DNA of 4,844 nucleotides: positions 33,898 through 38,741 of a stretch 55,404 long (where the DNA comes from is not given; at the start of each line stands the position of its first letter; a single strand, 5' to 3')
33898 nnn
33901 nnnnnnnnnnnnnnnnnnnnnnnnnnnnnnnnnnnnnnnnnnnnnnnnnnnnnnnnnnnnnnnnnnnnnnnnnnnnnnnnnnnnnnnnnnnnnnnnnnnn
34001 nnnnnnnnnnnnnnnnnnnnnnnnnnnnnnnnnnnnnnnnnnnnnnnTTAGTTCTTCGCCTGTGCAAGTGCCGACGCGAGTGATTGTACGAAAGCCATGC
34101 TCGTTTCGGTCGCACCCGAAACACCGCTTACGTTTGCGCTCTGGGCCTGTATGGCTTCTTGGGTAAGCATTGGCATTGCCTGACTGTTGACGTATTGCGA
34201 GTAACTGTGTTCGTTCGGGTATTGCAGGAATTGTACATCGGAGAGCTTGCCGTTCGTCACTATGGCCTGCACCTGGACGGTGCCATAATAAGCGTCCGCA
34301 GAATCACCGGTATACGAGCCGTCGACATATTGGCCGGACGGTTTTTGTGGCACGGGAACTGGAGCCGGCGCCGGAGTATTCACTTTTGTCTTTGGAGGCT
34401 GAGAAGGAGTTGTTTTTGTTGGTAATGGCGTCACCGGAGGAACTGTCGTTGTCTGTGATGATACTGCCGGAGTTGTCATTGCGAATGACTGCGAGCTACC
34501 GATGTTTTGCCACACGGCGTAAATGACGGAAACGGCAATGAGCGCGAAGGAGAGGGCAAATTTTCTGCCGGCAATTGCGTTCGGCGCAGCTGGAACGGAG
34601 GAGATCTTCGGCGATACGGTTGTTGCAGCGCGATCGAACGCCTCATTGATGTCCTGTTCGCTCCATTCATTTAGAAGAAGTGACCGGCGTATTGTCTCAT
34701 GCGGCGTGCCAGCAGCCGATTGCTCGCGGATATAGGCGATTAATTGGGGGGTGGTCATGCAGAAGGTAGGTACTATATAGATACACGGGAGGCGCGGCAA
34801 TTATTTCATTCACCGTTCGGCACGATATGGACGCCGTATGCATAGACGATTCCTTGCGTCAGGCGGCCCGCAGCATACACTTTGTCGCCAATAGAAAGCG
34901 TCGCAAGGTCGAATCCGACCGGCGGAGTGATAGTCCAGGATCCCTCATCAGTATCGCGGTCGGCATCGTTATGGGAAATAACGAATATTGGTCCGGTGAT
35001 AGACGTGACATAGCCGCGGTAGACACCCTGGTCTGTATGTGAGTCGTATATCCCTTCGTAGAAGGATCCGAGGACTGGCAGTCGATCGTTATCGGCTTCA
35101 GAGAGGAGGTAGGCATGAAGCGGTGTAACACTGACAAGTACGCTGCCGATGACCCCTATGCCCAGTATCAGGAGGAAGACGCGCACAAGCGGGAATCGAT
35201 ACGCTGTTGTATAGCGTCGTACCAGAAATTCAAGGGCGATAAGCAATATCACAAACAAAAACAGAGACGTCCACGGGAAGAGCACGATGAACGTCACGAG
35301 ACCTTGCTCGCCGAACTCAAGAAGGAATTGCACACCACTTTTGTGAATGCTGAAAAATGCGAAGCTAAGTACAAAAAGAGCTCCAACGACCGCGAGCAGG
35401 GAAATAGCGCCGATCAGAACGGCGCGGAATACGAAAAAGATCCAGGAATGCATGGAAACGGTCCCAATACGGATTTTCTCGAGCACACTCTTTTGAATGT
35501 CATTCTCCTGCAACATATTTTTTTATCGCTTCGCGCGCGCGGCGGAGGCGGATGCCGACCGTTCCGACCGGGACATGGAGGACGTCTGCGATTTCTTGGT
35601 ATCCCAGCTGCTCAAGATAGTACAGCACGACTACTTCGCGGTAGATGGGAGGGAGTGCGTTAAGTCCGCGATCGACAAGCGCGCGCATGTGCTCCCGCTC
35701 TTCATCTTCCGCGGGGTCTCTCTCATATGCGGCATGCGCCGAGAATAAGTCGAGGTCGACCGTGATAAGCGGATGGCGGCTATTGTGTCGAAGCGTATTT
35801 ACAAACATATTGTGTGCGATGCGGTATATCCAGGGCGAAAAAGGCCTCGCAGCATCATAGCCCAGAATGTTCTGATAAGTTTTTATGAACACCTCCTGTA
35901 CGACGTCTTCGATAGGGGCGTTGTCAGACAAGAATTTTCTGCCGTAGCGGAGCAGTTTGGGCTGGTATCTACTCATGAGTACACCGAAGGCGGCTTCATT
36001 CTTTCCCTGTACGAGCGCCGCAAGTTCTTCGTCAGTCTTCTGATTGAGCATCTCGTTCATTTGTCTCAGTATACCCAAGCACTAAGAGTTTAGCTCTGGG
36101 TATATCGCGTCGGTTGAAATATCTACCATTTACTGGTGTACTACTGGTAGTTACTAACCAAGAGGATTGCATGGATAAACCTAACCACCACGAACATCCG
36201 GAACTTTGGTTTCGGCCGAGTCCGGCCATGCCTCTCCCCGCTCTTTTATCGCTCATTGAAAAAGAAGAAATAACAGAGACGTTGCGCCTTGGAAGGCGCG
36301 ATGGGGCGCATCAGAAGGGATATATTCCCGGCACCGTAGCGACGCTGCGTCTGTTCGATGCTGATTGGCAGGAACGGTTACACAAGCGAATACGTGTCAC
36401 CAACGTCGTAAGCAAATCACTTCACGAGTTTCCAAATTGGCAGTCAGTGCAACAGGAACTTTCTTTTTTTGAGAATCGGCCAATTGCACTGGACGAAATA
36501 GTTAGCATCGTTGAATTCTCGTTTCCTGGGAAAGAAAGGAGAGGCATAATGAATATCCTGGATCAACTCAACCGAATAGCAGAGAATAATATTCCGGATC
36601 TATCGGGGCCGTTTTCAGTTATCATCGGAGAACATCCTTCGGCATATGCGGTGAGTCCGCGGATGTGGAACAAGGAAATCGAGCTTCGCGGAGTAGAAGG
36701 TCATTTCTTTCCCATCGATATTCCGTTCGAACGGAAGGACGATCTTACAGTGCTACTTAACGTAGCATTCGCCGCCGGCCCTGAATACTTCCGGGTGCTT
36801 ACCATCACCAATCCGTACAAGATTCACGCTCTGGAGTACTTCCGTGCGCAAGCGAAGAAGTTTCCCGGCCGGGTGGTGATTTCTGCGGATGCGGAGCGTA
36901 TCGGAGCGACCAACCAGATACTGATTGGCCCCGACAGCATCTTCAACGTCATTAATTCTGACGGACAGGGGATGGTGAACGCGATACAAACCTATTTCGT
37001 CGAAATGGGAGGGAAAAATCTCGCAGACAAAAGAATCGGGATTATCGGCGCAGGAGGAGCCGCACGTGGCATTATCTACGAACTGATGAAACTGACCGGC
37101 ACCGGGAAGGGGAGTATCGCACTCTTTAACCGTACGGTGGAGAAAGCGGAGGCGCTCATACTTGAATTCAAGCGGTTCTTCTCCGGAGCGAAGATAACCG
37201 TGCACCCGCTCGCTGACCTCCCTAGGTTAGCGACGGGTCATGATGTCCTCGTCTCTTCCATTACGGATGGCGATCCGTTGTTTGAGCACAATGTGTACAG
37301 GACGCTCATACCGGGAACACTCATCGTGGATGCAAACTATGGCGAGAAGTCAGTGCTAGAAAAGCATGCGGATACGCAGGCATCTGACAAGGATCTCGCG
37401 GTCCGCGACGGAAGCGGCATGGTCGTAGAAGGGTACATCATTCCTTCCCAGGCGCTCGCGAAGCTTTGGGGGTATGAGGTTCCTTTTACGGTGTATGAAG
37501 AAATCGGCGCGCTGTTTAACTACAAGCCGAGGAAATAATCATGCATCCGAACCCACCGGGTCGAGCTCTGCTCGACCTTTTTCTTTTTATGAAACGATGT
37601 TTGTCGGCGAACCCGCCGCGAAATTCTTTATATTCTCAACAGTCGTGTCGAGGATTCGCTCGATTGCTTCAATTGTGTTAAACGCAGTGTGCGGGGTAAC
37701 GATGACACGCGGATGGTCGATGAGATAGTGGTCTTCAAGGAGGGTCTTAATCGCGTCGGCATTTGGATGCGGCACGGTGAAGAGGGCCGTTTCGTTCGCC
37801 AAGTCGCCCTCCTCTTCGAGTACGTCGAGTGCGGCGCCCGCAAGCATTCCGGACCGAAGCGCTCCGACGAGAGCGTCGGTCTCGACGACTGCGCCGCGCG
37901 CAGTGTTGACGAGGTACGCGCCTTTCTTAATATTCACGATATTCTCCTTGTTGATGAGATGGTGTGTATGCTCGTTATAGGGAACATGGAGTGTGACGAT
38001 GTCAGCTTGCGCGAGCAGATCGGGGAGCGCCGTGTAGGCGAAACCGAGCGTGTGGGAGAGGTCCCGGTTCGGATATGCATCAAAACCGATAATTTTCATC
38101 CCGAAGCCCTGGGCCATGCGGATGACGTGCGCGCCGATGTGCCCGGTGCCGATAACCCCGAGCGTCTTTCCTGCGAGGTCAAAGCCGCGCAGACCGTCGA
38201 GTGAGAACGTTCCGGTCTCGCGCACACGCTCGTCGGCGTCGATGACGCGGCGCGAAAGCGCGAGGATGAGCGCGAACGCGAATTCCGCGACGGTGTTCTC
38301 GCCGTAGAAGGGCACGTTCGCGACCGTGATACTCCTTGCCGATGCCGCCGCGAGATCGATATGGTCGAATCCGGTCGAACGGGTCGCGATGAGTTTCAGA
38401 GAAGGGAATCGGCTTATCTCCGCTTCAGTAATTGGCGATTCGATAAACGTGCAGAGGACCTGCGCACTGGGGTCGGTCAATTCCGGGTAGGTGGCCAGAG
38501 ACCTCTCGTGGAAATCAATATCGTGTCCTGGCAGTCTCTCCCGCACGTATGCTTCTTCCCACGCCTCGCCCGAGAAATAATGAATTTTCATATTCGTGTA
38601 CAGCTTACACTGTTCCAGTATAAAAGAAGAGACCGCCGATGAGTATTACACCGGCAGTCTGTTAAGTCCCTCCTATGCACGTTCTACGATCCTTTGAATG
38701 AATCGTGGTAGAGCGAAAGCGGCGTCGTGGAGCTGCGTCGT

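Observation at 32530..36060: ECF-sigma-linked membrane redox module: RnfD-like/FNR fusion plus an extracytoplasmic FMN_bind protein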

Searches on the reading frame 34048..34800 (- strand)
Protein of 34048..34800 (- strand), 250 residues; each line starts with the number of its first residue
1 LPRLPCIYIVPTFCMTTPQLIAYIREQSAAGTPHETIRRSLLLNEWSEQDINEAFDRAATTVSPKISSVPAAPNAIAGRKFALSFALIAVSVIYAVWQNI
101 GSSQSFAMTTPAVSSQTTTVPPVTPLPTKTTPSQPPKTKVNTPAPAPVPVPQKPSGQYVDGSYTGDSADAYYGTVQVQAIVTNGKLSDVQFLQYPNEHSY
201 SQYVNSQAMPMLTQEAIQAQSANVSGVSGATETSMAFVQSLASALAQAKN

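Call 3: search_protein_families(library=pfam, proteins=[window:34048-34800:-], max_evalue=0.01)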
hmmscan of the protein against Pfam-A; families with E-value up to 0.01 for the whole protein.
window:34048-34800:- (250 aa): 1 family
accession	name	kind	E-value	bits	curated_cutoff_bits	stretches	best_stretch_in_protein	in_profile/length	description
PF04205.19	FMN_bind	-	5.7e-07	30.5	22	1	171-245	2-76/77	FMN-binding domain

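Call 4: search_protein_families(library=ncbifam, proteins=[window:34048-34800:-], max_evalue=0.01)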
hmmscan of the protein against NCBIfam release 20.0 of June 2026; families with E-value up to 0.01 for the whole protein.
window:34048-34800:- (250 aa): 1 family
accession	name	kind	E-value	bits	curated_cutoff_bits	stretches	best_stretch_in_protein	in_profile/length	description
NF037973.1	metallo_SslE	exception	0.0021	15.4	3000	1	100-199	26-123/1519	lipoprotein metalloprotease SslE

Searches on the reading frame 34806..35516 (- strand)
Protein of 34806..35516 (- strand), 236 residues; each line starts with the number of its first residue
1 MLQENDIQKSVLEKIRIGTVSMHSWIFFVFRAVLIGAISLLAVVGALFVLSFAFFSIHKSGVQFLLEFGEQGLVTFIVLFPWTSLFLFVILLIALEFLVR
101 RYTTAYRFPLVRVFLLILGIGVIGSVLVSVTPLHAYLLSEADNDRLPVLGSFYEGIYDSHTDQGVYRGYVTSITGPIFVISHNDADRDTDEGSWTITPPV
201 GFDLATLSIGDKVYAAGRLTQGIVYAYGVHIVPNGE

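Call 3: search_protein_families(library=pfam, proteins=[window:34806-35516:-], max_evalue=0.01)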
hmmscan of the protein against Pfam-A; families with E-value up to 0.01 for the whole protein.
window:34806-35516:- (236 aa): 0 families

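Call 4: search_protein_families(library=ncbifam, proteins=[window:34806-35516:-], max_evalue=0.01)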
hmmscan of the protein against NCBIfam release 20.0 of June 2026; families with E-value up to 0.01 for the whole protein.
window:34806-35516:- (236 aa): 0 families

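Call 24: find_homologous_proteins(query=window:34806-35516:-)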
Query window:34806-35516:- (236 aa): 57 proteins with E <= 0.001 among 2771 candidates.
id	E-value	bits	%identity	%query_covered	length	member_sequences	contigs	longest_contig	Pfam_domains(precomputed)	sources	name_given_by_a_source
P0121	7.0e-148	509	100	100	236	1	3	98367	-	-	-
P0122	1.7e-106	373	70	100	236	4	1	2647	-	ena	-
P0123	1.9e-105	370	68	100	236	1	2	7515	-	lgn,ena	-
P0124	1.6e-101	357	67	100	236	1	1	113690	-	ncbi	ncbi:MAG: hypothetical protein ACYC75_01285 [Minisyncoccota bacterium]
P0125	3.5e-96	340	65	100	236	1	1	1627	-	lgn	-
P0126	6.4e-95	335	63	99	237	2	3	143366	-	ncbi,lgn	-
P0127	6.5e-95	335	63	100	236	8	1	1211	-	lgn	-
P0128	5.2e-94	332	64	100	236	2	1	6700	-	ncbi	-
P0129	1.4e-93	331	63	100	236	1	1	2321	-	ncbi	-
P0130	1.9e-93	331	63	100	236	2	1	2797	-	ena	-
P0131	5.9e-92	326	62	99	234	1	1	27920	-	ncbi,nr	ncbi:hypothetical protein KGQ72_01150 [Patescibacteria group bacterium]|nr:hypothetical protein [Pat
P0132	1.7e-91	324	62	100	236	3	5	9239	-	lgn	-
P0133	2.2e-91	324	61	99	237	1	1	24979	-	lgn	-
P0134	4.7e-91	323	60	100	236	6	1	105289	-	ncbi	ncbi:MAG: hypothetical protein ACYC1Y_00260 [Minisyncoccota bacterium]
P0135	3.2e-90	320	61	99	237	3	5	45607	-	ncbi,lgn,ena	-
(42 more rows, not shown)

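Call 33: search_protein_families(library=pfam, proteins=[window:34806-35516:-], max_evalue=10)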
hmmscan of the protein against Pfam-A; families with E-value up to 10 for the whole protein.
window:34806-35516:- (236 aa): 2 families
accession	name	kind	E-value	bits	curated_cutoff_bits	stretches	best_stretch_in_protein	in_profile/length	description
PF11055.13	Gsf2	-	0.39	9.9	25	1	3-59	158-215/373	Glucose signalling factor 2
PF19529.4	DUF6057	-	1.8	7.8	29.8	1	38-136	120-217/569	Family of unknown function (DUF6057)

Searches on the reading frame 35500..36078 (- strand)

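Call 3: search_protein_families(library=pfam, proteins=[window:35500-36078:-], max_evalue=0.01)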
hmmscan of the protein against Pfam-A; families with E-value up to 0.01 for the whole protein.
window:35500-36078:- (192 aa): 5 families
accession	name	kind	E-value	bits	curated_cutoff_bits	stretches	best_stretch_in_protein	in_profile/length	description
PF08281.18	Sigma70_r4_2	-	3.7e-17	62.1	25.7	1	134-184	3-53/54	Sigma-70, region 4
PF04542.20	Sigma70_r2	-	1e-16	60.9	24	1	34-101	1-70/71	Sigma-70 region 2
PF04545.22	Sigma70_r4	-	1.9e-10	40.5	24.1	1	139-187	2-50/50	Sigma-70, region 4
PF07638.17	Sigma70_ECF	-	0.00037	20.9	21.1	0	123-186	118-180/185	ECF sigma factor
PF13384.12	HTH_23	-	0.0072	16.6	24.6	0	150-181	10-41/50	Homeodomain-like domain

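Call 4: search_protein_families(library=ncbifam, proteins=[window:35500-36078:-], max_evalue=0.01)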
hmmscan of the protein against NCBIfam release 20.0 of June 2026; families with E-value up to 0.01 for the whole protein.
window:35500-36078:- (192 aa): 99 families (the best 25 are shown)
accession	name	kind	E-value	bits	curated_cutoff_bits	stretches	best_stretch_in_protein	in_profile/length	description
NF007223.0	PRK09641.1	equivalog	6.9e-34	117.3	209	1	19-188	8-183/187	RNA polymerase sigma factor SigW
NF008888.0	PRK11922.1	equivalog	3e-33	115.4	204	1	7-190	8-197/231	RNA polymerase sigma factor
NF009171.0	PRK12518.1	equivalog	3.3e-33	115.1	208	1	8-189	6-184/191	RNA polymerase sigma factor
TIGR02948.1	SigW_bacill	equivalog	2.2e-31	109.3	243.1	1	22-188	11-183/187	RNA polymerase sigma factor SigW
TIGR02939.1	RpoE_Sigma70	equivalog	3.2e-31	108.8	236.15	1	12-189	3-186/190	RNA polymerase sigma factor RpoE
TIGR02937.1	sigma70-ECF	superfamily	7.8e-30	103.7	42.9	1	30-188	2-164/165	sigma-70 family RNA polymerase sigma factor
NF004113.0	PRK05602.1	equivalog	3.5e-29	101.9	208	1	7-191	23-203/211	RNA polymerase sigma factor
NF009166.1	PRK12513.1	equivalog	1.1e-27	97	206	1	11-190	4-187/193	RNA polymerase sigma factor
TIGR02985.1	Sig70_bacteroi1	subfamily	1.6e-26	93.4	126.4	1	30-187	2-160/162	RNA polymerase sigma-70 factor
NF007222.0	PRK09640.1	equivalog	3.1e-26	92.1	194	1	13-190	7-183/188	RNA polymerase sigma factor SigX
NF010500.0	PRK13919.1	subfamily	1.2e-25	90.7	226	1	10-188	4-182/186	putative RNA polymerase sigma E protein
NF006930.0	PRK09415.1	subfamily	1.1e-24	87.2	198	1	24-189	11-175/179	RNA polymerase factor sigma C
TIGR02950.1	SigM_subfam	subfamily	2.5e-24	85.9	147.95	1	34-189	5-158/159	RNA polymerase sigma factor, SigM family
NF058625.1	sigma_PG0214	equivalog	2.4e-23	82.7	130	1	29-188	4-160/170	GFO_1088 family ECF-type sigma factor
NF007229.0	PRK09647.1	equivalog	5.3e-23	81.5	265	1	34-190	49-203/220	RNA polymerase sigma factor SigE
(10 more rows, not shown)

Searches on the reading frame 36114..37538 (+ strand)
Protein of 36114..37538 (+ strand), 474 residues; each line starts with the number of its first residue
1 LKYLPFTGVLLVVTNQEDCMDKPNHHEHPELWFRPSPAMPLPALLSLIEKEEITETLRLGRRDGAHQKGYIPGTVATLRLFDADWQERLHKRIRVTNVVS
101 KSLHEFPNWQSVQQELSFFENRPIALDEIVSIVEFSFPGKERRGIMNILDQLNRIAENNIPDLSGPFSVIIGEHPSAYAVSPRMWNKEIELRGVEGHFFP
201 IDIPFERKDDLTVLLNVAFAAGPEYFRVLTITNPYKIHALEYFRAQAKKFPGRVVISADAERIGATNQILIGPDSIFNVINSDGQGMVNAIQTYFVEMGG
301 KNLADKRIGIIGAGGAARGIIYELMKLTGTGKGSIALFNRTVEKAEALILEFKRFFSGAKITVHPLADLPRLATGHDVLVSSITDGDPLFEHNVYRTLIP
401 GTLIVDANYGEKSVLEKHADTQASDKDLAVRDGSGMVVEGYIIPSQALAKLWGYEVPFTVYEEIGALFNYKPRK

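Call 3: search_protein_families(library=pfam, proteins=[window:36114-37538:+], max_evalue=0.01)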
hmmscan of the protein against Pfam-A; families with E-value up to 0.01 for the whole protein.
window:36114-37538:+ (474 aa): 3 families
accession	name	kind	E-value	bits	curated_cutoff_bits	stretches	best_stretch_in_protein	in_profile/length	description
PF01488.26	Shikimate_DH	-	4.4e-10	40.2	24.3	1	301-397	8-97/138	Shikimate / quinate 5-dehydrogenase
PF08501.16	Shikimate_dh_N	-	0.00025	21.7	27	1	175-267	5-81/83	Shikimate dehydrogenase substrate binding domain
PF03435.24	Sacchrp_dh_NADP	-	0.0036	18.1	25.1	1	308-409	1-100/129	Saccharopine dehydrogenase NADP binding domain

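Call 69: search_protein_families(library=ncbifam, proteins=[window:36171-37538:+], max_evalue=0.001)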
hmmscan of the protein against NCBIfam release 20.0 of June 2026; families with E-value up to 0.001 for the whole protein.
window:36171-37538:+ (455 aa): 15 families
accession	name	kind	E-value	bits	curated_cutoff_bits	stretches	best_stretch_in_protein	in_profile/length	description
TIGR00507.1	aroE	equivalog_domain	1.5e-20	73.5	200.2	1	152-420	6-242/270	shikimate dehydrogenase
NF001310.0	PRK00258.1-2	equivalog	1.5e-19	70.2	221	1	211-420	60-249/279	shikimate dehydrogenase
NF001312.0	PRK00258.1-4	equivalog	2.2e-16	60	295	1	151-419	14-253/285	shikimate dehydrogenase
NF001319.0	PRK00258.3-3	equivalog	2.2e-12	46.6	252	1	151-334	11-167/279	shikimate dehydrogenase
TIGR01809.1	Shik-DH-AROM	equivalog_domain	7.9e-12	44.9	196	1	208-430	60-263/282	shikimate dehydrogenase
NF001322.0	PRK00258.3-6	equivalog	2.3e-10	40.3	285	1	151-327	10-159/272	shikimate dehydrogenase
NF001314.0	PRK00258.2-2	equivalog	1.5e-09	37.3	248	1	151-363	12-199/290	shikimate dehydrogenase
NF009201.0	PRK12549.1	subfamily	2.9e-09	36.5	235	1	160-349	20-187/286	shikimate dehydrogenase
NF001311.0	PRK00258.1-3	equivalog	1.7e-08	34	235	1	201-364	54-196/279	shikimate dehydrogenase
NF001315.0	PRK00258.2-4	equivalog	6.2e-08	32.2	413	1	156-354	16-188/284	shikimate dehydrogenase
NF000744.0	PRK00045.1-3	equivalog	7.7e-08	31.6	429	1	261-372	158-266/447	glutamyl-tRNA reductase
NF006802.0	PRK09310.1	equivalog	8.5e-08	31.4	598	1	207-331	269-373/477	bifunctional 3-dehydroquinate dehydratase/shikimate dehydrogenase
NF001316.0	PRK00258.2-5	equivalog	1e-06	28.3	247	1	151-331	6-154/263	shikimate dehydrogenase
NF009200.0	PRK12548.1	subfamily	1.5e-06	27.8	432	1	155-353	17-193/289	shikimate dehydrogenase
NF001313.0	PRK00258.2-1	equivalog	7.5e-05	22.4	431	1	155-328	17-168/290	shikimate dehydrogenase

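Call 70: search_solved_structures(query=window:36171-37538:+, max_evalue=0.01)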
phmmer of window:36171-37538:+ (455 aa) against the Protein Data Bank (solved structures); distinct sequences matched with E-value up to 0.01: 17.
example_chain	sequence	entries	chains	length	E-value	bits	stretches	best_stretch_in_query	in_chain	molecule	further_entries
2egg_A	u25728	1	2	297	1.3e-11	47.4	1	237-419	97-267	Shikimate 5-dehydrogenase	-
1nvt_A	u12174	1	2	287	1.2e-09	40.9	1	152-334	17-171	Shikimate 5'-dehydrogenase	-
4omu_A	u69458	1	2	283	1.4e-08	37.4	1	239-335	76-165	Shikimate dehydrogenase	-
7cok_A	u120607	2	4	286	3.8e-06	29.4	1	238-373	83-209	5-ketofructose reductase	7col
1wxd_A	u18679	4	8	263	4.6e-06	29.1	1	154-333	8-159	shikimate 5-dehydrogenase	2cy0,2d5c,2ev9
3u62_A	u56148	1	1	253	9e-06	28.1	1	155-336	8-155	Shikimate dehydrogenase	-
3don_A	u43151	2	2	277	1e-05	28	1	152-325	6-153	Shikimate dehydrogenase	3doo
2hk7_A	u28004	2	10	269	1.2e-05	27.7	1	237-443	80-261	Shikimate dehydrogenase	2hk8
2hk9_A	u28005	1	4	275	1.3e-05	27.6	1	237-443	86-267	Shikimate dehydrogenase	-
3t4e_A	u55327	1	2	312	6.1e-05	25.4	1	137-352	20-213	Quinate/shikimate dehydrogenase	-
3o8q_B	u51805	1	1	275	0.00019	23.8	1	224-337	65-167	Shikimate 5-dehydrogenase I alpha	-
3o8q_A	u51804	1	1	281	0.00019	23.7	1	224-337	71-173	Shikimate 5-dehydrogenase I alpha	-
3pgj_A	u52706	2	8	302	0.00023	23.5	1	224-337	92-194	Shikimate dehydrogenase | Shikimate 5-dehydrogenase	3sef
1nyt_A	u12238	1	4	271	0.00057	22.2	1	191-335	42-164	Shikimate 5-dehydrogenase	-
1npd_A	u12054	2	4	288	0.00067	22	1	238-394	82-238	HYPOTHETICAL SHIKIMATE 5-DEHYDROGENASE-LIKE PROTEIN YDIB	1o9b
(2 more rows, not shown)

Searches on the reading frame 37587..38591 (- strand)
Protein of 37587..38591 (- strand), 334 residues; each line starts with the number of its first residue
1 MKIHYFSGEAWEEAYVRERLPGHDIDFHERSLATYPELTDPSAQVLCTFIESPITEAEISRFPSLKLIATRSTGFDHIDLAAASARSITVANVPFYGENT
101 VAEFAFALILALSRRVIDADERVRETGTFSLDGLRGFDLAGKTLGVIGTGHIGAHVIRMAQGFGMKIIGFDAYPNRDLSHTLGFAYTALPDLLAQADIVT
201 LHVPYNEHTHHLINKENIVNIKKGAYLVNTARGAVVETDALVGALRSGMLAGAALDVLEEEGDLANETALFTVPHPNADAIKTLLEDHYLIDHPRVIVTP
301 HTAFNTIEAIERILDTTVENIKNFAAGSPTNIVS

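Call 69: search_protein_families(library=ncbifam, proteins=[window:37587-38591:-], max_evalue=0.001)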
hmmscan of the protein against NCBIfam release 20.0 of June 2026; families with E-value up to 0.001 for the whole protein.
window:37587-38591:- (334 aa): 23 families
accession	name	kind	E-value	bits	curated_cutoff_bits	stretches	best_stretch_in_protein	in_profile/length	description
NF005069.0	PRK06487.1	equivalog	1.5e-63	214.8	448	1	53-334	58-320/320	2-hydroxyacid dehydrogenase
NF009714.1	PRK13243.1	equivalog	1.7e-61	208.4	455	1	44-328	47-316/332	glyoxylate reductase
TIGR01327.1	PGDH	equivalog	7.1e-61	206.5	454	1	44-330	42-306/525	phosphoglycerate dehydrogenase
NF000492.1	vanH_gen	exception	5e-60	203.2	540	1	65-324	67-310/312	D-lactate dehydrogenase VanH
NF000151.1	vanH-Ac1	exception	1.8e-52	178.8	750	1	64-327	102-350/351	D-lactate dehydrogenase VanH-Ac1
NF009127.0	PRK12480.1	equivalog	1.8e-52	178.3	579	1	65-318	70-313/330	D-lactate dehydrogenase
NF000371.1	vanH_Agroup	exception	1.9e-52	178.5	700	1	64-324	71-315/322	VanH-A/VanH-Pt family D-lactate dehydrogenase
NF006374.0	PRK08605.1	subfamily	6.8e-52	176.6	356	1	65-319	70-320/332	D-lactate dehydrogenase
NF005387.0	PRK06932.1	equivalog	9.3e-52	175.9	492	1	58-326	59-311/314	2-hydroxyacid dehydrogenase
NF008759.0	PRK11790.1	equivalog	4.6e-49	167.2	404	1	51-326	63-318/410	phosphoglycerate dehydrogenase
NF000112.1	vanH-Amyco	exception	5e-49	167.4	625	1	65-323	96-338/348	VanH-AOV family D-lactate dehydrogenase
NF006263.0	PRK08410.1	equivalog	6.8e-48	163.6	389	1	54-326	53-308/311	D-2-hydroxyacid dehydrogenase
NF000004.1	vanH-D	exception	7.2e-48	163.4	550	1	64-325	72-317/323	D-lactate dehydrogenase VanH-D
NF000128.1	vanH-Sc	exception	1e-46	159.6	650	1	53-325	73-331/337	D-lactate dehydrogenase VanH-Sc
NF005750.0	PRK07574.1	equivalog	7.9e-44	150.2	329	1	48-327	98-359/386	NAD-dependent formate dehydrogenase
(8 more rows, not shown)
